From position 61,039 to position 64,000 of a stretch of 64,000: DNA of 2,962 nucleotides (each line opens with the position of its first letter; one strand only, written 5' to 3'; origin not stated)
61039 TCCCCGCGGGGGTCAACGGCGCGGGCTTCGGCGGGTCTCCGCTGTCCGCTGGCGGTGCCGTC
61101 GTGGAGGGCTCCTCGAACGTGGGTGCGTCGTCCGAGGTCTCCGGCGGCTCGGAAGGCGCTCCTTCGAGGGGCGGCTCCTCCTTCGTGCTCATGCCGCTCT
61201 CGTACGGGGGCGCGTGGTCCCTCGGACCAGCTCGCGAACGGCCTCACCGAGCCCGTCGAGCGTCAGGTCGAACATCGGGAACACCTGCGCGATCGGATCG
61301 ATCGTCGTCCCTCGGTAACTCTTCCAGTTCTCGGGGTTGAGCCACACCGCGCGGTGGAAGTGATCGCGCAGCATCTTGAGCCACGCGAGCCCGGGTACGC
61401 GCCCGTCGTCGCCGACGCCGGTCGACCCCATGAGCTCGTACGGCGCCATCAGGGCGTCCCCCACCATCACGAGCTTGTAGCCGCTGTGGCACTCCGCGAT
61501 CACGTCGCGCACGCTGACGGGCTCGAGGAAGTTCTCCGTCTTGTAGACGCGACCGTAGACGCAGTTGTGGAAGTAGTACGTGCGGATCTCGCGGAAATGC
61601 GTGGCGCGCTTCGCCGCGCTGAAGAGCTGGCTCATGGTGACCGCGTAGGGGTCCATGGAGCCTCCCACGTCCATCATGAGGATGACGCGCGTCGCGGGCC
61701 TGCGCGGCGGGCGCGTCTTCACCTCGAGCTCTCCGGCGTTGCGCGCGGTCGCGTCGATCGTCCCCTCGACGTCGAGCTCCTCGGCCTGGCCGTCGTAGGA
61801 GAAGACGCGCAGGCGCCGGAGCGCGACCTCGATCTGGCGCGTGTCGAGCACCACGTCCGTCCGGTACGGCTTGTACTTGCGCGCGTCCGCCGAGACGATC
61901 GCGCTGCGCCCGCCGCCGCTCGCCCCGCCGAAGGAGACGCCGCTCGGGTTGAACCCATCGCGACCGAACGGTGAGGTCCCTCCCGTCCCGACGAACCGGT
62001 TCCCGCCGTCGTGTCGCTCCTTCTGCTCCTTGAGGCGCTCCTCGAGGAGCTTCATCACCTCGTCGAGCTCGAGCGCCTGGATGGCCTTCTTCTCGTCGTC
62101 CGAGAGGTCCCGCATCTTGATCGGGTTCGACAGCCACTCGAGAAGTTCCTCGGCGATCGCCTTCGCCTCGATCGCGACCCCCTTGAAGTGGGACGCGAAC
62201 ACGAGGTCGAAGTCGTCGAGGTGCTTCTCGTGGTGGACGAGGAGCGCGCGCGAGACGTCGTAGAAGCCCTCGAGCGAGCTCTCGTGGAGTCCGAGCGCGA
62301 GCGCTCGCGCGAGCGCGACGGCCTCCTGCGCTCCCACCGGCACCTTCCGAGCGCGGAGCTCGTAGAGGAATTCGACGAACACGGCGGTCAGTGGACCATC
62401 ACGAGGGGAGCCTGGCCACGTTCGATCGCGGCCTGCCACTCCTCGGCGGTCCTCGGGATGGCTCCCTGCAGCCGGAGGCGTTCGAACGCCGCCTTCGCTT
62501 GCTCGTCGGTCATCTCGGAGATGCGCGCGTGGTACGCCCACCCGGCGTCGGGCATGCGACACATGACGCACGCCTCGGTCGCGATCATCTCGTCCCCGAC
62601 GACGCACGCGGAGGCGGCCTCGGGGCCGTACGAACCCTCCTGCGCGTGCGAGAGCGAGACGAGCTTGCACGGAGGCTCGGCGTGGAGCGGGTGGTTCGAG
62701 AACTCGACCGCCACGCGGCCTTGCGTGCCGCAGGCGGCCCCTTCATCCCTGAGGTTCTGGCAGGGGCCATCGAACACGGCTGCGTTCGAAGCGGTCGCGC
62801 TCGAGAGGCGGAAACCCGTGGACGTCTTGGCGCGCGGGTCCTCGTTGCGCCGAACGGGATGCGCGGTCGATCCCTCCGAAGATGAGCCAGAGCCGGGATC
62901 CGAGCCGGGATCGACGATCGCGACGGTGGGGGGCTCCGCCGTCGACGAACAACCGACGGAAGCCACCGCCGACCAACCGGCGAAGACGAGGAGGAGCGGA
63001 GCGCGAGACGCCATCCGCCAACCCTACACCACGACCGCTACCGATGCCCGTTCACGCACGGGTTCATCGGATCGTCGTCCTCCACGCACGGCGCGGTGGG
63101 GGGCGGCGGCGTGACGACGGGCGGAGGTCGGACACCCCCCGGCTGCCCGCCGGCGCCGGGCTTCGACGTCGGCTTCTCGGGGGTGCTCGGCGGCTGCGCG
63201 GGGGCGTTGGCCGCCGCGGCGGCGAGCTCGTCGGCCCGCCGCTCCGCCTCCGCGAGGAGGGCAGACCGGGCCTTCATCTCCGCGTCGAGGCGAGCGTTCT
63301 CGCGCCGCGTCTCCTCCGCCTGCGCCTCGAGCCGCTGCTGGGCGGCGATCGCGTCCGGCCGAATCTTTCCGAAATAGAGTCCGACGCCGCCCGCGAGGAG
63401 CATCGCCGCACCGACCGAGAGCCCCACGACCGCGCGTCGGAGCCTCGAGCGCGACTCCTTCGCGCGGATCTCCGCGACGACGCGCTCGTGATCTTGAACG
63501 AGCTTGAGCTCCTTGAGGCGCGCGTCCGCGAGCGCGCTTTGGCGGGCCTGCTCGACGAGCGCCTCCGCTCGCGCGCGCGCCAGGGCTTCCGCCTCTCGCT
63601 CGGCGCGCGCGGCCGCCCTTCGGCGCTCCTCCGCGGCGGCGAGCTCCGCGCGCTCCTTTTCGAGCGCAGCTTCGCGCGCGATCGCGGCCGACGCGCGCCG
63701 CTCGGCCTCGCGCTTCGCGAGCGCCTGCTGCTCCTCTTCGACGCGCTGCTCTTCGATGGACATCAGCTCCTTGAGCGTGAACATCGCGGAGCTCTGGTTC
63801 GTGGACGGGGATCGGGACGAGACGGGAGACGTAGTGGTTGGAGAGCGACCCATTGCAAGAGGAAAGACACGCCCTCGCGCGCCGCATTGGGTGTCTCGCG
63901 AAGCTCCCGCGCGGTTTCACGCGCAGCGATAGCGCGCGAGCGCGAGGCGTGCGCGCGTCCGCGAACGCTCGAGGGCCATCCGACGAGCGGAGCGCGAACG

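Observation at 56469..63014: CoxE-like VWA protein without a MoxR ATPase partner, co-encoded with a lipoprotein, a 1057-aa TM coiled-coil protein and a secreted HExxH peptidase-like protein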

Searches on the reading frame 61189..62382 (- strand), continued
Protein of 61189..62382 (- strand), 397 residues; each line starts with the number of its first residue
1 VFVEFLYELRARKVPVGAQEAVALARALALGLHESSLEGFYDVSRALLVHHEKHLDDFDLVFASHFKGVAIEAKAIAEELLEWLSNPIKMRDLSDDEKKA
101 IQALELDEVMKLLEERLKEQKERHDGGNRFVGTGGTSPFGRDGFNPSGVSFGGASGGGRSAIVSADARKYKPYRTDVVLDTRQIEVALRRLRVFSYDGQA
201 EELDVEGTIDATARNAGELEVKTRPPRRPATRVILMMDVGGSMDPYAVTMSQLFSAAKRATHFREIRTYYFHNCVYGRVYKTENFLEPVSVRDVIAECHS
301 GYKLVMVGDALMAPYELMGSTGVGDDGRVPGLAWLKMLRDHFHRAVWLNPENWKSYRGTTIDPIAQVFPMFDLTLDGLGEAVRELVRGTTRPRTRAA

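Call 28: find_homologous_proteins(query=L084:9093-9932:+, max_evalue=1e-30)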
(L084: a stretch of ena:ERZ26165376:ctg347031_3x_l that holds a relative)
Query L084:9093-9932:+ (279 aa): 8000 proteins with E <= 1e-30 among 8000 candidates; the best 120 are listed.
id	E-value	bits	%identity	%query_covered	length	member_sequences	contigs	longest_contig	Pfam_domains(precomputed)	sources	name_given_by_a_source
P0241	1.1e-181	620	100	100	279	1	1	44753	PF00158.33,PF07724.21,PF00004.36,PF13401.13,PF07728.21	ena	-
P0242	1.5e-172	590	94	100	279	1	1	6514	PF07724.21,PF00004.36,PF13401.13,PF07728.21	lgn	-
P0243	1.8e-161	554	86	100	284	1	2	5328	PF00158.33,PF07724.21,PF00004.36,PF13401.13,PF07728.21,PF13191.13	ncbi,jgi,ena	-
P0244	3.6e-161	553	87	100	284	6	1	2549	PF07724.21,PF00004.36,PF13401.13,PF07728.21,PF13191.13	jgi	jgi:MoxR-like ATPase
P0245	4.7e-161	552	86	100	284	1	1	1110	PF00158.33,PF00004.36,PF13401.13,PF07728.21,PF13191.13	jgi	jgi:MoxR-like ATPase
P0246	1.4e-159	548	87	100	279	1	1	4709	PF00158.33,PF00004.36,PF13401.13,PF07728.21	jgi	jgi:MoxR-like ATPase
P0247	2.3e-159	547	86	100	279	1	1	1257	PF00158.33,PF07724.21,PF00004.36,PF13401.13,PF07728.21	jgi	jgi:MoxR-like ATPase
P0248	4.0e-159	546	87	100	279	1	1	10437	PF00158.33,PF07724.21,PF00004.36,PF13401.13,PF07728.21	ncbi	-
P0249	4.1e-159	546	86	100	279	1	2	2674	PF00158.33,PF07724.21,PF00004.36,PF13401.13,PF07728.21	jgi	jgi:MoxR-like ATPase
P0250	5.6e-159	546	85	100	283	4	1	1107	PF00004.36,PF07728.21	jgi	jgi:MoxR-like ATPase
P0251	3.9e-158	543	84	100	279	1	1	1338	PF00158.33,PF07724.21,PF00004.36,PF13401.13,PF07728.21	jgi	jgi:MoxR-like ATPase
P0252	1.1e-157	541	85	100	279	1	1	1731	PF00158.33,PF07724.21,PF00004.36,PF13401.13,PF07728.21,PF13191.13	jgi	jgi:MoxR-like ATPase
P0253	1.4e-157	541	85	100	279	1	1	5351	PF00158.33,PF07724.21,PF00004.36,PF13401.13,PF07728.21,PF13191.13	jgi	jgi:MoxR-like ATPase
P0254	3.0e-157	540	85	100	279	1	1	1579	PF00158.33,PF07724.21,PF00004.36,PF13401.13,PF07728.21,PF13191.13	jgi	jgi:MoxR-like ATPase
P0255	3.2e-157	540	84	100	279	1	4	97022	PF00158.33,PF07724.21,PF00004.36,PF13401.13,PF07728.21,PF13191.13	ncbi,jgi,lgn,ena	-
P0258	3.8e-156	536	84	100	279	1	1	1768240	PF00158.33,PF07724.21,PF00004.36,PF13401.13,PF07728.21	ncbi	ncbi:MAG: MoxR family ATPase [Polyangiaceae bacterium]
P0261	4.6e-155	533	85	100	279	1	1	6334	PF00158.33,PF00004.36,PF13401.13,PF07728.21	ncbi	-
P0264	3.0e-154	530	82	100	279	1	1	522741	PF00158.33,PF00004.36,PF13401.13,PF07728.21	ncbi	ncbi:MAG: MoxR family ATPase [Polyangiaceae bacterium]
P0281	2.6e-152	524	83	100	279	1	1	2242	PF00158.33,PF00004.36,PF13401.13,PF07728.21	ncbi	-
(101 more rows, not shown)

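Call 29: list_cluster_members(proteins=[P0001, P0121, P0248, P0243, P0261, P0281, P0264, P0258, P0012, P0166])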
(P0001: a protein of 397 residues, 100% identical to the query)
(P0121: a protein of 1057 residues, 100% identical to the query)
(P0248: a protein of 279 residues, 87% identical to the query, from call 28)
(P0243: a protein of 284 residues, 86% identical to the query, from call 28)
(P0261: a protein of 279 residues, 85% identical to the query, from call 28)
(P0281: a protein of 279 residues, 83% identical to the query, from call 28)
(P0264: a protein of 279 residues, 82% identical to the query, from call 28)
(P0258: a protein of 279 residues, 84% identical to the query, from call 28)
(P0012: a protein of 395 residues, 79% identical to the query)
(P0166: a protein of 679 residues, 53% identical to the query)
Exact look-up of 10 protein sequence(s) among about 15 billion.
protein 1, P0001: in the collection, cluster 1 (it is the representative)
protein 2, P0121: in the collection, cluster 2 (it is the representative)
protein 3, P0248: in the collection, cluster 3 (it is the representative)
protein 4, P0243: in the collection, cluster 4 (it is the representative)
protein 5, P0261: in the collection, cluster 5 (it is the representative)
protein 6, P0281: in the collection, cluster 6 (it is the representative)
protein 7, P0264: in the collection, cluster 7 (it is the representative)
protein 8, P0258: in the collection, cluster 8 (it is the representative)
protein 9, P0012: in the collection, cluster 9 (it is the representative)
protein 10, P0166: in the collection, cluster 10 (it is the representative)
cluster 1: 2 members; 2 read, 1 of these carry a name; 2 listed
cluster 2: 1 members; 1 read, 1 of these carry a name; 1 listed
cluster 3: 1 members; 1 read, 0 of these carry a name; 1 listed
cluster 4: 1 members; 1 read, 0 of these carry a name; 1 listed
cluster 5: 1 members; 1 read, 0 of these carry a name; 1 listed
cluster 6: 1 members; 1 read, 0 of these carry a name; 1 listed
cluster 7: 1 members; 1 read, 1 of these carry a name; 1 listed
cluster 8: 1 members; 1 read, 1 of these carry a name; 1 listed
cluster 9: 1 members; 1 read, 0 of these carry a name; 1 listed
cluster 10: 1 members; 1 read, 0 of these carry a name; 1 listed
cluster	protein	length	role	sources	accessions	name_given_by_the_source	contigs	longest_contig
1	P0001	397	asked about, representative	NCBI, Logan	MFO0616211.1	MAG: VWA domain-containing protein [Polyangiaceae bacterium]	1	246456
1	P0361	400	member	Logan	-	-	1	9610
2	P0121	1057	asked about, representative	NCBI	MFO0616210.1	MAG: DUF4175 domain-containing protein [Polyangiaceae bacterium]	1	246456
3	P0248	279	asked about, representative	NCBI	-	-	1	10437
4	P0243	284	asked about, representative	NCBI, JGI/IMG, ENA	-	-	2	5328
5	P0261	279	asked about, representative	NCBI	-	-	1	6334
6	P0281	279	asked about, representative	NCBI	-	-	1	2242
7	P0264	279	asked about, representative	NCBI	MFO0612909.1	MAG: MoxR family ATPase [Polyangiaceae bacterium]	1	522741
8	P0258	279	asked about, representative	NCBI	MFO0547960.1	MAG: MoxR family ATPase [Polyangiaceae bacterium]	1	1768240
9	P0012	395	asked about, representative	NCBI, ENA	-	-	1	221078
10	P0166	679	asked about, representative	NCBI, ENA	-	-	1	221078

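Call 30: find_encoding_contigs(protein=P0264, flank=10000, max_places=3)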
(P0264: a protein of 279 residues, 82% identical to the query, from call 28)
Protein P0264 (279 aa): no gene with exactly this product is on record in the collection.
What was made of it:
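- I could not read the 522-kb contig, so it is not proven that P0264 belongs to the same genome (call 30).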

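Call 34: find_encoding_contigs(protein=P0007, flank=10000, max_places=2)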
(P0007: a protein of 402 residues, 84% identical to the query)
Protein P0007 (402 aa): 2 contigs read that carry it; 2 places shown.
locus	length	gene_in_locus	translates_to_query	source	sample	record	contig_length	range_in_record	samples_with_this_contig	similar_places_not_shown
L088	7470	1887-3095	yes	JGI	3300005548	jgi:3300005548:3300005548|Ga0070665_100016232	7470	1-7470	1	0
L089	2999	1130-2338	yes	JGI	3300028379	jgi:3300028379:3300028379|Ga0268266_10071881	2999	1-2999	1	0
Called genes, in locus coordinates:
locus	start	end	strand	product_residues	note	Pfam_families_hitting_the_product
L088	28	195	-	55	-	-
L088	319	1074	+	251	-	-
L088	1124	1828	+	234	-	-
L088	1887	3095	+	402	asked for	PF05762:VWA_CoxE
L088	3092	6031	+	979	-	PF13779:DUF4175 (weak)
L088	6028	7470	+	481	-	?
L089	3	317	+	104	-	?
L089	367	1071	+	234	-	-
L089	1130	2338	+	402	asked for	PF05762:VWA_CoxE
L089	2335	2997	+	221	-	?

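Call 54: search_protein_families(library=padloc, proteins=[window:61189-62382:-, L084:9093-9932:+], max_evalue=0.01)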
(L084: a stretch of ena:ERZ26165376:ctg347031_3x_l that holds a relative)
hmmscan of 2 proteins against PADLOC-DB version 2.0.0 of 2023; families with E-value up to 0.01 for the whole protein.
window:61189-62382:- (397 aa): 0 families

L084:9093-9932:+ (279 aa): 11 families
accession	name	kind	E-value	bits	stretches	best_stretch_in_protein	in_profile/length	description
PDLC02196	IetA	-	1.6e-06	25.8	1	28-60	120-152/374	-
PDLC00915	TRIP13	-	1.2e-05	22.9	0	29-53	62-86/302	TRIP13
PDLC00914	TRIP13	-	2.3e-05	22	1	31-192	71-226/302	TRIP13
PDLC04232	IetA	-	4.1e-05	21.1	1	33-60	119-146/330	-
PDLC04140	mad8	-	4.6e-05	21.1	1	19-63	16-63/314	mads_8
PDLC02195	IetA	-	6.2e-05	20.5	1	26-60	133-167/395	-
PDLC04231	IetA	-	9.7e-05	20.3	1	33-60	120-147/262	-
PDLC01994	RtcR_PspF1--CARF_AAA_HTH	-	0.0034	14.5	0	31-52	182-203/468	-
PDLC04606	PDC-M37B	-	0.0085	13.3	0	107-167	239-297/390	-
PDLC01995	RtcR_PspF2--CARF_AAA_HTH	-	0.0092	13.1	0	31-51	191-211/481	-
PDLC02350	AbiO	-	0.0094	12.7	0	26-54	191-216/468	AbiO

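Call 55: search_protein_families(library=ncbifam, proteins=[L084:9093-9932:+, P0264, L084:10001-11212:+], max_evalue=0.001)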
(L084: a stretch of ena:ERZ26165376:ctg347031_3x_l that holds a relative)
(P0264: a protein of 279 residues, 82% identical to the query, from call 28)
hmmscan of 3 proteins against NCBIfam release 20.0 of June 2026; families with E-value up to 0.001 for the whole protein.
L084:9093-9932:+ (279 aa): 7 families
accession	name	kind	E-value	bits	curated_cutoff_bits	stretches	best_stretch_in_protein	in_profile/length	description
NF047784.1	MadB_ATPase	equivalog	9.3e-30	103.8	475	2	101-265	127-291/298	MadB family AAA-type ATPase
NF042959.1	IteA_antiphage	equivalog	2.3e-06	27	510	1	24-60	119-155/367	anti-phage ATPase IteA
NF003229.0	PRK04195.1-5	equivalog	2.6e-06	26.4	280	0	31-60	45-74/413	replication factor C large subunit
NF041006.2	cell_div_CdvC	equivalog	0.00049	19.1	650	0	29-59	133-163/370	cell division protein CdvC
TIGR00764.1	lon_rel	equivalog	0.0007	18.3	516.6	0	24-55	31-62/608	ATP-dependent protease LonB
TIGR02640.1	gas_vesic_GvpN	equivalog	0.00082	18.9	266.8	0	26-55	17-46/262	gas vesicle protein GvpN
NF003069.1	PRK03992.1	subfamily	0.00086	18.5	500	0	33-53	168-188/379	proteasome-activating nucleotidase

P0264 (279 aa): 3 families
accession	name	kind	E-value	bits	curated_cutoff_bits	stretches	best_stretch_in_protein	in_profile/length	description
NF047784.1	MadB_ATPase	equivalog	1.1e-29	103.5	475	2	98-265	124-291/298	MadB family AAA-type ATPase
NF042959.1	IteA_antiphage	equivalog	5.6e-07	29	510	1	24-63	119-158/367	anti-phage ATPase IteA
NF003229.0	PRK04195.1-5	equivalog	0.00015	20.6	280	0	30-59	44-73/413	replication factor C large subunit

L084:10001-11212:+ (403 aa): 1 family
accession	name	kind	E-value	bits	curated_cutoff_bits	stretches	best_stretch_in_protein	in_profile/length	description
NF041121.1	SAV_2336_NTERM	domain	2e-09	36.8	200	1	166-274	88-195/475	SAV_2336 N-terminal domain-related protein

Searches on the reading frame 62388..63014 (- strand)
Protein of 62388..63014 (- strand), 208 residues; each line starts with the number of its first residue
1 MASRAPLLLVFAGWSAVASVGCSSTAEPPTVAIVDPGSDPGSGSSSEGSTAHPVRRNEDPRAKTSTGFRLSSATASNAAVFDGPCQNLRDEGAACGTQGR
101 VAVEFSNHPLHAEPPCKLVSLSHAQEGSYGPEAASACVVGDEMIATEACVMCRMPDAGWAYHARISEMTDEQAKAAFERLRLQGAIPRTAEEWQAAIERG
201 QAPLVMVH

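Call 5: search_protein_families(library=pfam, proteins=[window:62388-63014:-], max_evalue=0.01)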
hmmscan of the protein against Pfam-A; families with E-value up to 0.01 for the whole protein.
window:62388-63014:- (208 aa): 0 families

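Call 6: search_protein_families(library=ncbifam, proteins=[window:62388-63014:-], max_evalue=0.01)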
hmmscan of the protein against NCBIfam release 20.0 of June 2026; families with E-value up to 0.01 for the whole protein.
window:62388-63014:- (208 aa): 0 families

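Call 8: find_encoding_contigs(protein=window:62388-63014:-, flank=10000, max_places=6)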
Protein window:62388-63014:- (208 aa): no gene with exactly this product is on record in the collection.

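Call 54: search_protein_families(library=padloc, proteins=[window:62388-63014:-], max_evalue=0.01)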
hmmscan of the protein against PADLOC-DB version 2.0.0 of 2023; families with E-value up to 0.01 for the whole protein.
window:62388-63014:- (208 aa): 1 family
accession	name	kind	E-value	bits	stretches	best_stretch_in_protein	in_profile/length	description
PDLC01255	Cas8c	-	0.0051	13.7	1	89-143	166-220/527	CAS-I-C; effector_LS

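Call 75: search_protein_representatives(protein=window:62388-63014:-)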
Query: 208 residues. Proteins with E-value up to 0.001 (for the whole library): 99; up to 1e-10: 25; up to 1e-30: 2. The best 99 are listed.
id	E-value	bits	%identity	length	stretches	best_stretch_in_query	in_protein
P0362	2.3e-56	207.2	57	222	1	3-202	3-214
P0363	3.0e-40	154.6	50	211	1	11-201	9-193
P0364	8.8e-21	91.0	44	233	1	90-202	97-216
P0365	8.3e-18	81.3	32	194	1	20-201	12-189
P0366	1.2e-16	77.5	37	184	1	19-194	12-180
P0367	3.1e-16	76.2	41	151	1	66-188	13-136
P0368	4.9e-16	75.6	35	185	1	20-200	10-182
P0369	7.3e-16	75.0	37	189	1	29-198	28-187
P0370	1.1e-15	74.4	32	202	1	17-201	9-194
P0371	8.5e-15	71.5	36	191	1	14-203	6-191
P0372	1.8e-14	70.4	39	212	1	94-205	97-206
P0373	3.0e-14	69.7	37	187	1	21-197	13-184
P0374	1.4e-13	67.6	34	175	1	84-203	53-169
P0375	1.4e-13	67.6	38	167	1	93-201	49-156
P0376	3.6e-13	66.2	38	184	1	17-202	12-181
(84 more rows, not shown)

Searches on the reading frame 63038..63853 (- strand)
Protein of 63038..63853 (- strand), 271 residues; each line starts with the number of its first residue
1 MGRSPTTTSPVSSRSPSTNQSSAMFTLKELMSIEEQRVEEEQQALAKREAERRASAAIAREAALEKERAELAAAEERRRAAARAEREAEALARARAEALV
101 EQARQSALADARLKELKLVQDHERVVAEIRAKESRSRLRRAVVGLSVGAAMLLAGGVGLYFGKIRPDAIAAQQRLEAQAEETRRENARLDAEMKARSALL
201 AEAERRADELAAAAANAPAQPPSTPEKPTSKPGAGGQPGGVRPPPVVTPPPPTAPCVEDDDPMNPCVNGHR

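Call 5: search_protein_families(library=pfam, proteins=[window:63038-63853:-], max_evalue=0.01)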
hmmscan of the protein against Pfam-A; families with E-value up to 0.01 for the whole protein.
window:63038-63853:- (271 aa): 0 families

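Call 6: search_protein_families(library=ncbifam, proteins=[window:63038-63853:-], max_evalue=0.01)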
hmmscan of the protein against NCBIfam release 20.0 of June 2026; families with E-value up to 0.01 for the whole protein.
window:63038-63853:- (271 aa): 0 families
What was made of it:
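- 63038..63853 (-): 271-aa charged coiled-coil protein with one TM helix (residues 140-162). No family match. Specific to the sublineage; together with the lipoprotein gene it occupies the position where relatives have MoxR. No Pfam or NCBIfam hit (calls 5, 6).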

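Call 54: search_protein_families(library=padloc, proteins=[window:63038-63853:-], max_evalue=0.01)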
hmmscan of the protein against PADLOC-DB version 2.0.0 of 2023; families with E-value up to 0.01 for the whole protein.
window:63038-63853:- (271 aa): 1 family
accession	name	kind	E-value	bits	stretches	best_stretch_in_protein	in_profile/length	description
PDLC00553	JetC2|JetC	-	0.0049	12.8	1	33-234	425-612/1361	DUF3584 domain; MukB-like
